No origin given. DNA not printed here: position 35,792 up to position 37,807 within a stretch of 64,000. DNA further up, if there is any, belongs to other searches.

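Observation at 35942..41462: Membrane-anchored two-domain multicopper oxidase plus tethered blue-copper protein encoded directly upstream of pmoCAB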

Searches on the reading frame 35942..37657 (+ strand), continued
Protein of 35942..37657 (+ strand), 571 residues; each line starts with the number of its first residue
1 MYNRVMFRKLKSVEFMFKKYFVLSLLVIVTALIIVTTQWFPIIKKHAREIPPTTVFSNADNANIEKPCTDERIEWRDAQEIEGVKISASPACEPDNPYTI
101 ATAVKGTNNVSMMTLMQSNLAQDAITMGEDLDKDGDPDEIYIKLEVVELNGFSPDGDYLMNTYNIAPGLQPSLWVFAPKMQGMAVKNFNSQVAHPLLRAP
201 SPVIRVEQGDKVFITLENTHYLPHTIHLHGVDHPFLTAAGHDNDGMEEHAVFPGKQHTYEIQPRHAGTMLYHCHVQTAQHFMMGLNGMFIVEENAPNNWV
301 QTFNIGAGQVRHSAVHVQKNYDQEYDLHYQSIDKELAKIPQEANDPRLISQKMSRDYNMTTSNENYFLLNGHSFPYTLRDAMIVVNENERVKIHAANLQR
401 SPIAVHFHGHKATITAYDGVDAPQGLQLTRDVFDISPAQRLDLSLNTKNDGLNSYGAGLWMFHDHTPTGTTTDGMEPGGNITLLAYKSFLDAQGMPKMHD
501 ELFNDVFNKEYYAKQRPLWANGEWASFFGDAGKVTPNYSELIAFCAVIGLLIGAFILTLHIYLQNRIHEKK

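Call 60: fold_search(model_id=the predicted structure, library=pdb)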
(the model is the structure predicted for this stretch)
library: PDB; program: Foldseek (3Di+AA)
matches with E <= 10: 1794; with E <= 0.001: 624
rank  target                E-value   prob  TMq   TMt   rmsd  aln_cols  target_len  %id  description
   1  2zwn_B                4.0e-23  1.00  0.43  0.73   5.4       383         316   21  Crystal structure of the novel two-domain type laccase from a metagenome (released 2009-04-07)
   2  2zwn_A                8.4e-23  1.00  0.44  0.73   5.4       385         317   21  Crystal structure of the novel two-domain type laccase from a metagenome (released 2009-04-07)
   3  3g5w_A                1.1e-22  1.00  0.43  0.73   6.2       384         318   23  Crystal structure of Blue Copper Oxidase from Nitrosomonas europaea (released 2009-02-17)
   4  3gdc_A                4.7e-19  1.00  0.39  0.73   5.0       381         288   20  Crystal structure of multicopper oxidase (released 2010-03-09)
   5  3gdc_B                1.6e-18  1.00  0.40  0.74   4.5       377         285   20  Crystal structure of multicopper oxidase (released 2010-03-09)
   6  7rab_A                2.6e-18  1.00  0.39  0.69   5.8       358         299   20  Crystal structure of a dodecameric multicopper oxidase from M. hydrothermalis in a cubic lattice (released 2021-10-20)
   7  7rab_F                4.1e-18  1.00  0.40  0.72   5.4       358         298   20  Crystal structure of a dodecameric multicopper oxidase from M. hydrothermalis in a cubic lattice (released 2021-10-20)
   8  3gdc_C                4.1e-18  1.00  0.38  0.69   5.1       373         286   20  Crystal structure of multicopper oxidase (released 2010-03-09)
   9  4zk8                  1.3e-17  1.00  0.40  0.71   5.9       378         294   15  Copper-containing nitrite reductase from thermophilic bacterium Geobacillus thermodenitrificans (Re-refined) (released 2015-05-20)
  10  9kws                  1.5e-17  1.00  0.39  0.68   6.1       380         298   15  D98N mutant of a copper-containing nitrite reductase from Geobacillus thermodenitrificans (released 2025-06-11)
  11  3pxl_A                1.6e-17  1.00  0.39  0.44   5.6       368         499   19  Type-2 Cu-depleted fungus laccase from Trametes hirsuta (released 2011-02-16)
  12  3x1e                  1.7e-17  1.00  0.40  0.71   5.2       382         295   15  Structure of copper-containing nitrite reductase from Geobacillus thermodenitrificans without chloride (released 2015-11-18)
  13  3div_A                1.7e-17  1.00  0.39  0.43   5.5       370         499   18  Crystal structure of laccase from Cerrena maxima at 1.76A resolution (released 2009-06-23)
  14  1aoz_A                1.7e-17  1.00  0.40  0.41   5.9       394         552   16  REFINED CRYSTAL STRUCTURE OF ASCORBATE OXIDASE AT 1.9 ANGSTROMS RESOLUTION (released 1993-10-31)
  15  9cck_A                2.4e-17  1.00  0.40  0.53   6.2       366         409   17  Multi-copper oxidase with a C-terminal cupredoxin domain from Nitrosopumilus maritimus (released 2025-02-05)
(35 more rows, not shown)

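Call 72: find_encoding_contigs(protein=P0241, flank=10000, max_places=2)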
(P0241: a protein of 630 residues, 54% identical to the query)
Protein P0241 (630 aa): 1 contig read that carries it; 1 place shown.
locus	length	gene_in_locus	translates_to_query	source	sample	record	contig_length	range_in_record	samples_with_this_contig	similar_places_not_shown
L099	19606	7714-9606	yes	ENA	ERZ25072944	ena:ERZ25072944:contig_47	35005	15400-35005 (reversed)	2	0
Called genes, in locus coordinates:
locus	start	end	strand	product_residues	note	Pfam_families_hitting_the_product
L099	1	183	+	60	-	?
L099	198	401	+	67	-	PF14883:GHL13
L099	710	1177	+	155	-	PF14883:GHL13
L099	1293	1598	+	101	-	-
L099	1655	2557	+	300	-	PF03142:Chitin_synth_2 (faint), PF13641:Glyco_tranf_2_3, PF13632:Glyco_trans_2_3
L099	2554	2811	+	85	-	PF13994:PgaD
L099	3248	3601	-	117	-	-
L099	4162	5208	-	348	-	-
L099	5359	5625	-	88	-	-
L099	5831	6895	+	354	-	-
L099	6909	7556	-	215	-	-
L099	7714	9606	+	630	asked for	PF00394:Cu-oxidase (faint), PF07731:Cu-oxidase_2, PF07732:Cu-oxidase_3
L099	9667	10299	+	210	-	PF07731:Cu-oxidase_2 (weak)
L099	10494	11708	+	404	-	PF05987:DUF898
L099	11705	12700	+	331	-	PF23368:DUF7092, PF01435:Peptidase_M48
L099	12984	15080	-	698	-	-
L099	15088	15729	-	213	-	-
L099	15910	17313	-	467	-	PF11871:DUF3391, PF13487:HD_5, PF01966:HD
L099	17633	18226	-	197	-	-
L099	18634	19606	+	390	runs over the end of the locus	PF21300:LbR_Ice_bind (faint)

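Call 73: find_encoding_contigs(protein=P0246, flank=8000, max_places=2)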
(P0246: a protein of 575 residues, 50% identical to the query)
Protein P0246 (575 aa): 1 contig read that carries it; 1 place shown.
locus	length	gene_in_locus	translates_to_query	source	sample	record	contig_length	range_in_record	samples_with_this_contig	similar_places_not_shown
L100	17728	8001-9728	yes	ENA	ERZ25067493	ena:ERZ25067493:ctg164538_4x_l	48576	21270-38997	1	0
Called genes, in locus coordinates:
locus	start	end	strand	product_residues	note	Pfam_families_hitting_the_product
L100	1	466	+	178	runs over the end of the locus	-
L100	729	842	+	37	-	-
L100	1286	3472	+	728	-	PF01590:GAF (weak), PF26965:MimR_N, PF00158:Sigma54_activat, PF07728:AAA_5 (weak), PF14532:Sigma54_activ_2, PF25601:AAA_lid_14, PF02954:HTH_8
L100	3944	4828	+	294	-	PF04896:AmoC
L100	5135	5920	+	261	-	PF02461:AMO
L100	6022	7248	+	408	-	PF04744:Monooxygenase_B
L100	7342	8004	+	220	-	-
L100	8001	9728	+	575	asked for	PF07731:Cu-oxidase_2, PF07732:Cu-oxidase_3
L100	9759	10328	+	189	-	PF07987:DUF1775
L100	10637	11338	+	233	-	PF04234:CopC (weak)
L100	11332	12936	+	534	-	PF05425:CopD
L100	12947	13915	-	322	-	PF09955:DUF2189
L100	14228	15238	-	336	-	PF00106:adh_short, PF08659:KR, PF13561:adh_short_C2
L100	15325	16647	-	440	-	PF10011:DUF2254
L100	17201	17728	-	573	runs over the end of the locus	-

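Call 74: find_encoding_contigs(protein=P0243, flank=8000, max_places=2)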
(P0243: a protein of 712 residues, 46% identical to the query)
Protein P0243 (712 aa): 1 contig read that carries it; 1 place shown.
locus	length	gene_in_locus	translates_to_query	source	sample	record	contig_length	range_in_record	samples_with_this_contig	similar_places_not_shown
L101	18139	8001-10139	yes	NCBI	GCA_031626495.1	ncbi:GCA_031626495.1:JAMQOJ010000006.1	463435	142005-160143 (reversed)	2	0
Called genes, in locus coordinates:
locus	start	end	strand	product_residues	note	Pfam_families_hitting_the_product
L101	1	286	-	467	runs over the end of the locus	PF03055:RPE65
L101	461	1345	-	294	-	PF09995:MPAB_Lcp_cat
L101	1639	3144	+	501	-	PF01425:Amidase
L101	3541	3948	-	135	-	-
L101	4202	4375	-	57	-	PF06348:DUF1059 (weak)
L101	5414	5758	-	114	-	PF18545:HalOD1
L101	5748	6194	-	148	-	-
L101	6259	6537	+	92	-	-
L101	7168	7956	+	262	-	-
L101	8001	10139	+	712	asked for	PF07731:Cu-oxidase_2, PF07732:Cu-oxidase_3, PF00394:Cu-oxidase (weak), PF07731:Cu-oxidase_2 (weak)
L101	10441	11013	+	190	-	PF00583:Acetyltransf_1, PF13508:Acetyltransf_7 (weak), PF08445:FR47 (weak)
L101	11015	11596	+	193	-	PF01066:CDP-OH_P_transf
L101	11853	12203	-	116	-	-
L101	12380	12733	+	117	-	PF18902:DUF5658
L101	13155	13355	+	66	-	-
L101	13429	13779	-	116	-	PF12680:SnoaL_2, PF13474:SnoaL_3 (weak)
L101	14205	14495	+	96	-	PF18545:HalOD1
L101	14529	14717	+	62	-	-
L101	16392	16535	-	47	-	-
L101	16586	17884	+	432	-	PF01385:OrfB_IS605, PF07282:Cas12f1-like_TNB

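Call 75: find_encoding_contigs(protein=P0245, flank=8000, max_places=2)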
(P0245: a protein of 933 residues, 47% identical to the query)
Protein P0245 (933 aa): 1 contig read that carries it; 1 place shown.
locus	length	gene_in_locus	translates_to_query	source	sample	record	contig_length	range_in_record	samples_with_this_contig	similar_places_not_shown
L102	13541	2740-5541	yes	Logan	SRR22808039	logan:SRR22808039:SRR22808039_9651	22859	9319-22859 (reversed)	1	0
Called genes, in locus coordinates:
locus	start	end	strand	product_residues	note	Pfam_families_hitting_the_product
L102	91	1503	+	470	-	PF01471:PG_binding_1, PF14346:DUF4398 (weak)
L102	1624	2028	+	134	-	-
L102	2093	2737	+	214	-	-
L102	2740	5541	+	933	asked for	PF07731:Cu-oxidase_2, PF07732:Cu-oxidase_3, PF00394:Cu-oxidase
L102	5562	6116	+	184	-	PF00173:Cyt-b5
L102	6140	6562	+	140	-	-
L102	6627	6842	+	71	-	PF12844:HTH_19, PF13560:HTH_31, PF01381:HTH_3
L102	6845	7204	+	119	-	-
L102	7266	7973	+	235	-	-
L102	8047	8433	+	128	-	-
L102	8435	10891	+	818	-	PF00158:Sigma54_activat (faint), PF07724:AAA_2, PF00004:AAA (weak), PF07728:AAA_5 (weak), PF10431:ClpB_D2-small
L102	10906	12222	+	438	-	-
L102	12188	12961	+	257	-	PF03104:DNA_pol_B_exo1 (weak), PF13482:RNase_H_2, PF10108:DNA_pol_B_exo2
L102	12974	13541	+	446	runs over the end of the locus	PF00232:Glyco_hydro_1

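Call 77: search_protein_families(library=pfam, proteins=[L100:11332-12936:+, L100:10637-11338:+, L100:9759-10328:+, L100:7342-8004:+, L100:1286-3472:+, L099:9667-10299:+, L102:2093-2737:+, L101:7168-7956:+], max_evalue=0.01)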
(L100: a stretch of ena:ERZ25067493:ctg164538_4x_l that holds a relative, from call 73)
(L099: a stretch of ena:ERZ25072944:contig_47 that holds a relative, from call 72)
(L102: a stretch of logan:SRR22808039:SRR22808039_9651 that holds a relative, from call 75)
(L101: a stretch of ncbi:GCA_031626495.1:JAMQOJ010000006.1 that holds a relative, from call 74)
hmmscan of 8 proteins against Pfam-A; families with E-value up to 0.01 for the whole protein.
L100:11332-12936:+ (534 aa): 1 family
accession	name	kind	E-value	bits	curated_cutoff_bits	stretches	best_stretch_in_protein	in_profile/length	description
PF05425.18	CopD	-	1.2e-17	64.7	32.1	1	2-99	4-103/105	Copper resistance protein D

L100:10637-11338:+ (233 aa): 1 family
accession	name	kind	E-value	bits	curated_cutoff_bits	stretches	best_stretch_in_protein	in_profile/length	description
PF04234.18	CopC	-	2.2e-07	32.2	23.3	1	7-35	64-92/92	CopC domain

L100:9759-10328:+ (189 aa): 1 family
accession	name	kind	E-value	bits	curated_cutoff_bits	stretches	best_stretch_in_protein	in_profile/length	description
PF07987.16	DUF1775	-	8.1e-16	59.1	25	1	35-153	8-143/146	Domain of unkown function (DUF1775)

L100:7342-8004:+ (220 aa): 0 families

L100:1286-3472:+ (728 aa): 11 families
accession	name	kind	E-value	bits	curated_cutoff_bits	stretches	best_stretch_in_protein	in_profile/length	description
PF00158.32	Sigma54_activat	-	1.3e-55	188.1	20.2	1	398-552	14-167/168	Sigma-54 interaction domain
PF14532.12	Sigma54_activ_2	-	1.6e-14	54.7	25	1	398-557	13-138/138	Sigma-54 interaction domain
PF02954.25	HTH_8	-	5.9e-13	48.8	22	1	667-707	2-42/42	Bacterial regulatory protein, Fis family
PF25601.1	AAA_lid_14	-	2.7e-12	46.8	27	1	565-636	8-79/87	AAA+ ATPase lid domain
PF07728.20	AAA_5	-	1.9e-09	38.1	22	1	409-532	2-128/139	AAA domain (dynein-related subfamily)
PF01590.32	GAF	-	6.4e-07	30.4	22.4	1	99-205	6-109/133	GAF domain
PF07724.20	AAA_2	-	2.9e-05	24.6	27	1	406-528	3-125/166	AAA domain (Cdc48 subfamily)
PF02796.21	HTH_7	-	0.00091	19.8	23.8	1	680-703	18-41/45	Helix-turn-helix domain of resolvase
PF18024.7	HTH_50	-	0.0023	18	27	1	687-708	27-48/50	Helix-turn-helix domain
PF01078.27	Mg_chelatase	-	0.0032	17.3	20.3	0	409-510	25-138/207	Magnesium chelatase, subunit ChlI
PF13518.12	HTH_28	-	0.0087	16.6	25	0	673-702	4-31/52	Helix-turn-helix domain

L099:9667-10299:+ (210 aa): 1 family
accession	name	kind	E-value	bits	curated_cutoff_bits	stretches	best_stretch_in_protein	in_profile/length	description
PF07731.20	Cu-oxidase_2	-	7.9e-07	29.4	20.4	1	84-191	10-136/137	Multicopper oxidase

L102:2093-2737:+ (214 aa): 0 families

L101:7168-7956:+ (262 aa): 0 families

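Call 78: search_solved_structures(query=L100:7342-8004:+, max_evalue=1, show_alignments=1)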
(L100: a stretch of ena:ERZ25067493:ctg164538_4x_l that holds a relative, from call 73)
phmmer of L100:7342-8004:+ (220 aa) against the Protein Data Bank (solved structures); distinct sequences matched with E-value up to 1: 5.
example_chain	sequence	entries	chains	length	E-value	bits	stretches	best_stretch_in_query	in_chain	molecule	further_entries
6cpd_A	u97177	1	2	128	3e-22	82.6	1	37-154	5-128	PmoD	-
5uni_B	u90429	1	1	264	0.29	14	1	168-206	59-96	NAD(P) transhydrogenase subunit beta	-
4o93_B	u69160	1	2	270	0.3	13.9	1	168-206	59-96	NAD(P) transhydrogenase subunit beta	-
4o9p_D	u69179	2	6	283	0.34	13.7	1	168-206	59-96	NAD(P) transhydrogenase subunit beta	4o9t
4o9u_B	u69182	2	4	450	0.66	12.8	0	168-206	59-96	NAD(P) transhydrogenase subunit beta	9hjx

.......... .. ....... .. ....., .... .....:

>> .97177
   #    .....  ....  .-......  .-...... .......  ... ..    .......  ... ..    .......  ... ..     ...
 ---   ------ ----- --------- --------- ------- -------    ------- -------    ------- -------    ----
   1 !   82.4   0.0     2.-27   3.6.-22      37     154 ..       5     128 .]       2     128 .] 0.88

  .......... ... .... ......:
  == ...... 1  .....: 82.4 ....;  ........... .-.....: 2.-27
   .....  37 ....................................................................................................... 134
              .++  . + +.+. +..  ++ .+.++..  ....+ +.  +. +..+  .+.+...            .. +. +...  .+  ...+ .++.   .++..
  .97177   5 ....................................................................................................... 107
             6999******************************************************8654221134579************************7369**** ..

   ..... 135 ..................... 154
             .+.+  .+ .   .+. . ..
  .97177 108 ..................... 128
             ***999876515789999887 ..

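Call 80: find_encoding_contigs(protein=P0247, flank=8000, max_places=2)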
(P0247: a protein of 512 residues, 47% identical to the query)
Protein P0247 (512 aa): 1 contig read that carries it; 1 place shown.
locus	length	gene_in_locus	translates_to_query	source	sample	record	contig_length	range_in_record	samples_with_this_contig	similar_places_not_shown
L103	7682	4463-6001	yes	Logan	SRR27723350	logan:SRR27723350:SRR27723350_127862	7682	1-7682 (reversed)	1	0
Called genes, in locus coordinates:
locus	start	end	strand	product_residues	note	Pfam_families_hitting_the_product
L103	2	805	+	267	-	?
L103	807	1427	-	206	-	PF00925:GTP_cyclohydro2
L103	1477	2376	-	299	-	-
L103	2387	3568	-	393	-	PF00563:EAL (weak), PF08668:HDOD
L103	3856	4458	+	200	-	-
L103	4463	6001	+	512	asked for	PF07732:Cu-oxidase_3, PF00394:Cu-oxidase (faint)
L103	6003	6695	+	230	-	-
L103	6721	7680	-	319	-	?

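Call 81: find_encoding_contigs(protein=P0248, flank=8000, max_places=2)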
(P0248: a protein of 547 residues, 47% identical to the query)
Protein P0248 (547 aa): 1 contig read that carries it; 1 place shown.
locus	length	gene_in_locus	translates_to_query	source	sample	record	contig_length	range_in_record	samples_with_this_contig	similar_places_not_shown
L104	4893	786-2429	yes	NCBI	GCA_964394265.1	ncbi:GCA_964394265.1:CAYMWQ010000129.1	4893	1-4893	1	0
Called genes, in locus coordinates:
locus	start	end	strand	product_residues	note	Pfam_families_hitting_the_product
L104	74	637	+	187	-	-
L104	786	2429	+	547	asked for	PF07731:Cu-oxidase_2 (faint), PF07732:Cu-oxidase_3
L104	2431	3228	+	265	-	-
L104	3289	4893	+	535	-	?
